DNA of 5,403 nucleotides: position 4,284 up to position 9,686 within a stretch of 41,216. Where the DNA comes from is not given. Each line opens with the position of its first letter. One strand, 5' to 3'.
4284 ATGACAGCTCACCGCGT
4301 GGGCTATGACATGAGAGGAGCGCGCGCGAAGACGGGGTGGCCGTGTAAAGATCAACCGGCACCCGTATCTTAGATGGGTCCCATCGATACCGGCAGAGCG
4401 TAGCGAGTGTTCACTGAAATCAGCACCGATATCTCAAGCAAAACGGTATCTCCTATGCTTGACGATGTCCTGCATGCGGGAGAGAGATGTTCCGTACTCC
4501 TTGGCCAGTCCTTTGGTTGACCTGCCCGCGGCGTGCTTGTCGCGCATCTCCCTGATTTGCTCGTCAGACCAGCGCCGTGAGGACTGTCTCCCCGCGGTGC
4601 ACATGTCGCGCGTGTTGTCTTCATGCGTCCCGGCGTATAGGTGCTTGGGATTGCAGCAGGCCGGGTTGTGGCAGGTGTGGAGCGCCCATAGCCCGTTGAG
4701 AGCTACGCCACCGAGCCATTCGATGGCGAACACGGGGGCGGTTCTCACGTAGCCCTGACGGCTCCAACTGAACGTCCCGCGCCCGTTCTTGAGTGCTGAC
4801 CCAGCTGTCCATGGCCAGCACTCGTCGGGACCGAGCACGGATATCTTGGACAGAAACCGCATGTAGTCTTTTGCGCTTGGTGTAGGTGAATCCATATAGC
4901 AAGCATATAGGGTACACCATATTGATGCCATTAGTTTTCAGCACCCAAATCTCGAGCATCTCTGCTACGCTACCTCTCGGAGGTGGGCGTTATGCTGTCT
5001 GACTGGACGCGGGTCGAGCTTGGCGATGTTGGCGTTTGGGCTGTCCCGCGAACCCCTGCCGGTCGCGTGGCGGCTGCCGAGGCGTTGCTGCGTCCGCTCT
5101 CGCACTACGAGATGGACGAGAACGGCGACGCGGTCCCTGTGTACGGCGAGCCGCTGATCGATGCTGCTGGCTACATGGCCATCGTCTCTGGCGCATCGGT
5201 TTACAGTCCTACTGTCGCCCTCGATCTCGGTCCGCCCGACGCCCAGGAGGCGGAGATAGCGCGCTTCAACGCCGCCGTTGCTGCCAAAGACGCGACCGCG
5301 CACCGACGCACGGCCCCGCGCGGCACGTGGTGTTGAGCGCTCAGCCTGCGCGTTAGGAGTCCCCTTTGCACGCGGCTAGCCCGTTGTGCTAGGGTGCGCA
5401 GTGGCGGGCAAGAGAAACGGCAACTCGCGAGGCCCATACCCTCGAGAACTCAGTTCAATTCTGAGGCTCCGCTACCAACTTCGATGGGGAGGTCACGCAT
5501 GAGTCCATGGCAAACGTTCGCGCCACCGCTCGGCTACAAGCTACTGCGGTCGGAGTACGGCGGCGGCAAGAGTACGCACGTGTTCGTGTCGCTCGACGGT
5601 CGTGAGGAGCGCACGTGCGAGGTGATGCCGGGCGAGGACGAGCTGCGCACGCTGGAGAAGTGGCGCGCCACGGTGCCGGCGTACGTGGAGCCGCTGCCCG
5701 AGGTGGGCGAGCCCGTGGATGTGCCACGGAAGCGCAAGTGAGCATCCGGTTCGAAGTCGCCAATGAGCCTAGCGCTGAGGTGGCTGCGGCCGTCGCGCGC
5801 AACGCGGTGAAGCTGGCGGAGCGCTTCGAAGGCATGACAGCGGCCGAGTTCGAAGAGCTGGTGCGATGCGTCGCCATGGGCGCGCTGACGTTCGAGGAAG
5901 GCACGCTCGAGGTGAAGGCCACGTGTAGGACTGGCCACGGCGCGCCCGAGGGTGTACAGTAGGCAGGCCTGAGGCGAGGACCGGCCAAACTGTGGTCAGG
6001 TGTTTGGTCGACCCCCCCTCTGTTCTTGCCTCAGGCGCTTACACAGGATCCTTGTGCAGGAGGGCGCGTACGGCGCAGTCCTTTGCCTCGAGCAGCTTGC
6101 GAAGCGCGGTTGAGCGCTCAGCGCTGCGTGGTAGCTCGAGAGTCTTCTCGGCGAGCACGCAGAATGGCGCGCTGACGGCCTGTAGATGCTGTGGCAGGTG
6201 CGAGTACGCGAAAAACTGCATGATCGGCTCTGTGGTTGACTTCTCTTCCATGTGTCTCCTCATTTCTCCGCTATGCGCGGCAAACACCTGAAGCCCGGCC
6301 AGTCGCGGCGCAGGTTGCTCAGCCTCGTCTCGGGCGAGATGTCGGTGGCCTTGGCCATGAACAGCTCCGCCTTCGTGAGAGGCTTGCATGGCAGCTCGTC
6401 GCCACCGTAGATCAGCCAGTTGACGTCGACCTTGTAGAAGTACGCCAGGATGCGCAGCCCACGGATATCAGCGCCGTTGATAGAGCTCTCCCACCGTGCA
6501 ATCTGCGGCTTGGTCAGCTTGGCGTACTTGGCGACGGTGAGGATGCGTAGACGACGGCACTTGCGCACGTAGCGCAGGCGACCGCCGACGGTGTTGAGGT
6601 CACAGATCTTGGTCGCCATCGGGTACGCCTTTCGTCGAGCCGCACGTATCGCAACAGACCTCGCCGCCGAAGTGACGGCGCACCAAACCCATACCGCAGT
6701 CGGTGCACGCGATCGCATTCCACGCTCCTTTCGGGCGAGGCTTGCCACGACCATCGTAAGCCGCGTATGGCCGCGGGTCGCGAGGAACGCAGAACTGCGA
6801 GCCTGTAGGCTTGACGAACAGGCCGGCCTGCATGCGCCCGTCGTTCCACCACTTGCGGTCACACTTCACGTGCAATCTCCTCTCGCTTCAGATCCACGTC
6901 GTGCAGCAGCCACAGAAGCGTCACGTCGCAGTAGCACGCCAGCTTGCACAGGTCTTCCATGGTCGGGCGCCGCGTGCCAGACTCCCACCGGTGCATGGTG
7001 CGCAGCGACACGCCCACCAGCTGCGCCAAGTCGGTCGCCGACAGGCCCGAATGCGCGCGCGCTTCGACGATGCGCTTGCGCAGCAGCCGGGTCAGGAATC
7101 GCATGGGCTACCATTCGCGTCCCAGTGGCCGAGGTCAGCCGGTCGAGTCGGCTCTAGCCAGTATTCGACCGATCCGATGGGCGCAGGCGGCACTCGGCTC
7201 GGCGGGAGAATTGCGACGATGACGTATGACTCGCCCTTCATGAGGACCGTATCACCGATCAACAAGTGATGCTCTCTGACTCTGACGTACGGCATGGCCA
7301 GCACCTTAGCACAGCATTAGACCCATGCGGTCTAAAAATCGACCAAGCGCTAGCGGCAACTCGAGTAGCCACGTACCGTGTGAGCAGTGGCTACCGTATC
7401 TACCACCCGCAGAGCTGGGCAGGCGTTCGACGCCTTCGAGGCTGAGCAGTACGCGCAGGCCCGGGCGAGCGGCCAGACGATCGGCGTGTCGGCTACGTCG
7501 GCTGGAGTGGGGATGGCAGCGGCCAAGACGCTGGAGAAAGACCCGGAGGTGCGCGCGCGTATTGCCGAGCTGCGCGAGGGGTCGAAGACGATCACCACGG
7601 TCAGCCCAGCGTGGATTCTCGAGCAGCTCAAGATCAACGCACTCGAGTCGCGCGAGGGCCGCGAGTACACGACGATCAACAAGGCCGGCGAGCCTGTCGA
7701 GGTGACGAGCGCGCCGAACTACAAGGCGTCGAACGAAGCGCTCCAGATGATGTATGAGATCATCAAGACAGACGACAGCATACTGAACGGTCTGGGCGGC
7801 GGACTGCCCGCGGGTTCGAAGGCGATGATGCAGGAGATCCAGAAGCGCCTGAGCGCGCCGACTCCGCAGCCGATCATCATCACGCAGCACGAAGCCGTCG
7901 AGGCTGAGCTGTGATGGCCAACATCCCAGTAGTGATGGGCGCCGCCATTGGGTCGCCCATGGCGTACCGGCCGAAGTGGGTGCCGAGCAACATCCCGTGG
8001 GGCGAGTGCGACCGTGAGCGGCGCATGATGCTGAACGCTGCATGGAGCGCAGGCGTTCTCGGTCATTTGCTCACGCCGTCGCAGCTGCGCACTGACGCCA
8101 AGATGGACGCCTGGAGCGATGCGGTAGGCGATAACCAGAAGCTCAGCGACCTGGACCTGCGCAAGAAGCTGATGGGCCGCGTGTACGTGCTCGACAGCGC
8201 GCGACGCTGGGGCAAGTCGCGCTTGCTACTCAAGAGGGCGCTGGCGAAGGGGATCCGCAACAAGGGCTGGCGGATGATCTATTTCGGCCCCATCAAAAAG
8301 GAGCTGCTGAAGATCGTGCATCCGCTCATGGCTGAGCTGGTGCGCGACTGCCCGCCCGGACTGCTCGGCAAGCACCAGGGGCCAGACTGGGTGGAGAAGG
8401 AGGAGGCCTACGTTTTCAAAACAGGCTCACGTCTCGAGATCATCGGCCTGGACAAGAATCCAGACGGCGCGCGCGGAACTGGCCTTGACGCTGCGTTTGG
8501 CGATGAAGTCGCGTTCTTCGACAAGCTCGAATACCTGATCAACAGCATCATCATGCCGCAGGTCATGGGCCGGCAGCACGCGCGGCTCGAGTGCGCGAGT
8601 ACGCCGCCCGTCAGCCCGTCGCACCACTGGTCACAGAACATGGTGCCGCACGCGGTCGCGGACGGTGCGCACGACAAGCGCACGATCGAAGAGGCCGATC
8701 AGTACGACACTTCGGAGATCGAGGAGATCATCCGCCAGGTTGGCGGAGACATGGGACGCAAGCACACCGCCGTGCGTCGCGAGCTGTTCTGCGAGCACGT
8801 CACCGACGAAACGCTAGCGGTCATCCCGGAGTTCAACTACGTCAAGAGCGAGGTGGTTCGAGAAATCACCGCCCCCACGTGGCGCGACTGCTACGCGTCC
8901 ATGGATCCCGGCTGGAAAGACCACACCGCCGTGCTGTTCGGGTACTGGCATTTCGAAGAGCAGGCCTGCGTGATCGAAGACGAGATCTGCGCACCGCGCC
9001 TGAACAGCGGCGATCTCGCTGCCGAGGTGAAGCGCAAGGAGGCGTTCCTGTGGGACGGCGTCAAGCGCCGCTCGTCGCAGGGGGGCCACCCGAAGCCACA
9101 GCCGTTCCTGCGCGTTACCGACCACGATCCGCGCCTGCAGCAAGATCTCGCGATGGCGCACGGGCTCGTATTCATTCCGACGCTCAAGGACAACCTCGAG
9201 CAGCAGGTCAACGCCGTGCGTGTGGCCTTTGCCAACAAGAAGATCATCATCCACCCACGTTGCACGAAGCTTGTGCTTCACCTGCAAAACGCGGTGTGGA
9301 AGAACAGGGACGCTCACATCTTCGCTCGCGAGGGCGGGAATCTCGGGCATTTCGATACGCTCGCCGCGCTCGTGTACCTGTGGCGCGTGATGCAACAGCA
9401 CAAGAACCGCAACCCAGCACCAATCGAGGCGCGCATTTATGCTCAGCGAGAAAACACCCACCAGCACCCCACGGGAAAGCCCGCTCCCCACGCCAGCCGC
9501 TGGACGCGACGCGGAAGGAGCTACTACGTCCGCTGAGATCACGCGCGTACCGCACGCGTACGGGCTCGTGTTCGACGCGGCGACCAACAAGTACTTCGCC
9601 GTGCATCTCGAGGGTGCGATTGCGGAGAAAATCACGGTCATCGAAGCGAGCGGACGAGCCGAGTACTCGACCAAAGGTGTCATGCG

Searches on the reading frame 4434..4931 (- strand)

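Call 26: search_protein_families(library=pfam, proteins=[window:4434-4931:-], max_evalue=0.01)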
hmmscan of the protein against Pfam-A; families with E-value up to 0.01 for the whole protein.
window:4434-4931:- (165 aa): 2 families
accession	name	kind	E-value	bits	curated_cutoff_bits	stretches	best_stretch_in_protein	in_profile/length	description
PF05551.17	zf-His_Me_endon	-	2.2e-06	28.3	27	1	83-128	67-111/131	Zinc-binding loop region of homing endonuclease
PF13392.12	HNH_3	-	0.0019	18.3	24.8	1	85-108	23-46/46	HNH endonuclease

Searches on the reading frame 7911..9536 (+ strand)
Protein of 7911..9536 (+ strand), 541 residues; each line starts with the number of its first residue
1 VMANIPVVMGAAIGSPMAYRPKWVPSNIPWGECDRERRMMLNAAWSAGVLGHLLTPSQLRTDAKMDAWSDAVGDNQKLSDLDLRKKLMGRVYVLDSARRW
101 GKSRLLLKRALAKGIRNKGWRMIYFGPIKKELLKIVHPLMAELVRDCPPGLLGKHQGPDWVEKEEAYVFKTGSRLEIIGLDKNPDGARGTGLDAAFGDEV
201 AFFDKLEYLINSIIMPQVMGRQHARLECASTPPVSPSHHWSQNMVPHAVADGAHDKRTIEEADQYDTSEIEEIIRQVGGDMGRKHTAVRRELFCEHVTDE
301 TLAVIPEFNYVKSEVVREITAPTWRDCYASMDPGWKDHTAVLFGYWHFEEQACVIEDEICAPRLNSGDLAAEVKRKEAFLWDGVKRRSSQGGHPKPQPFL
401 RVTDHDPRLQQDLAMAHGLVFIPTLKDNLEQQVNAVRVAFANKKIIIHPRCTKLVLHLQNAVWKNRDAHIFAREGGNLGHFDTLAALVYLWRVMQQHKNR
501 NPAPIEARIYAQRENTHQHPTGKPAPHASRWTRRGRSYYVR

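Call 26: search_protein_families(library=pfam, proteins=[window:7911-9536:+], max_evalue=0.01)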
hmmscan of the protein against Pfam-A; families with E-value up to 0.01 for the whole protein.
window:7911-9536:+ (541 aa): 1 family
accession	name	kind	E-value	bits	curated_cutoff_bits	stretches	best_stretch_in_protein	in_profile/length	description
PF03237.21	Terminase_6N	-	5.7e-06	26.6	22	1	97-295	5-199/215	Terminase large subunit, T4likevirus-type, N-terminal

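Call 47: search_dna_similar(query=window:7911-9536:+, collection=phages, mode=protein, max_rows=15)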
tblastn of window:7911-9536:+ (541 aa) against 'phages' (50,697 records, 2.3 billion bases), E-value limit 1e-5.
Records with a match: 285; places in all: 285; records where one place covers at least 80% of the query: 0.
Best place of each record, by identity: <60% 285.
By first word of the organism name: Vibrio 284; Proteobacteria 1.
By host as written in the record: - 276; Vibrio crassostreae 8; Silvanigrella aquatica Nonnen-W8red 1.
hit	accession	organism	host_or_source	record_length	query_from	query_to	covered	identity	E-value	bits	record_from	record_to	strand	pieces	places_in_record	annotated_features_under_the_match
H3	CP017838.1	Proteobacteria phage MWH-Nonnen-W8red 1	Silvanigrella aquatica Nonnen-W8red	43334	75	493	77%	24.1%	3e-17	92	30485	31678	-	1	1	record has no annotation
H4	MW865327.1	Vibrio phage 70E38.1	Vibrio crassostreae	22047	163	358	36%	26.4%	6e-6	55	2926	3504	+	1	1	hypothetical protein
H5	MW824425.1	Vibrio phage 70E37.1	Vibrio crassostreae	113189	163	358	36%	26.4%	6e-6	55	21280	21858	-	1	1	hypothetical protein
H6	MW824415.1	Vibrio phage 234P1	Vibrio crassostreae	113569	163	358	36%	26.4%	6e-6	55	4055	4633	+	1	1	terminase large subunit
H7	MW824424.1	Vibrio phage 70E35.6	Vibrio crassostreae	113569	163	358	36%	26.4%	6e-6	55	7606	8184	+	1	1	hypothetical protein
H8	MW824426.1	Vibrio phage 70E37.6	Vibrio crassostreae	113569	163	358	36%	26.4%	6e-6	55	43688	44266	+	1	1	hypothetical protein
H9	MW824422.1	Vibrio phage 70E35.2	Vibrio crassostreae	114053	163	358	36%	26.4%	6e-6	55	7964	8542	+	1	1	hypothetical protein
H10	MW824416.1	Vibrio phage 234P7B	Vibrio crassostreae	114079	163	358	36%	26.4%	6e-6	55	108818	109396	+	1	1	hypothetical protein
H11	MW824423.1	Vibrio phage 70E35.5a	Vibrio crassostreae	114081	163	358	36%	26.4%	6e-6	55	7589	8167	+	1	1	hypothetical protein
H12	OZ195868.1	Vibrio phage D252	Seawater and oysters mix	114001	163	358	36%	26.4%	8e-6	55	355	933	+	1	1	terminase large subunit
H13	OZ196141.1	Vibrio phage D17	Seawater and oysters mix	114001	163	358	36%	26.4%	8e-6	55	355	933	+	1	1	terminase large subunit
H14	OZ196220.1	Vibrio phage D414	Seawater and oysters mix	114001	163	358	36%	26.4%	8e-6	55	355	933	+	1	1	terminase large subunit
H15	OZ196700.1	Vibrio phage D230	Seawater and oysters mix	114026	163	358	36%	26.4%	8e-6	55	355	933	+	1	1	terminase large subunit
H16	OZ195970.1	Vibrio phage D386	Seawater and oysters mix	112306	163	358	36%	26.4%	8e-6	55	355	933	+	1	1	terminase large subunit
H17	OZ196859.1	Vibrio phage 70E37-2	Seawater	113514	163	358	36%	26.4%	8e-6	55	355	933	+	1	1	terminase large subunit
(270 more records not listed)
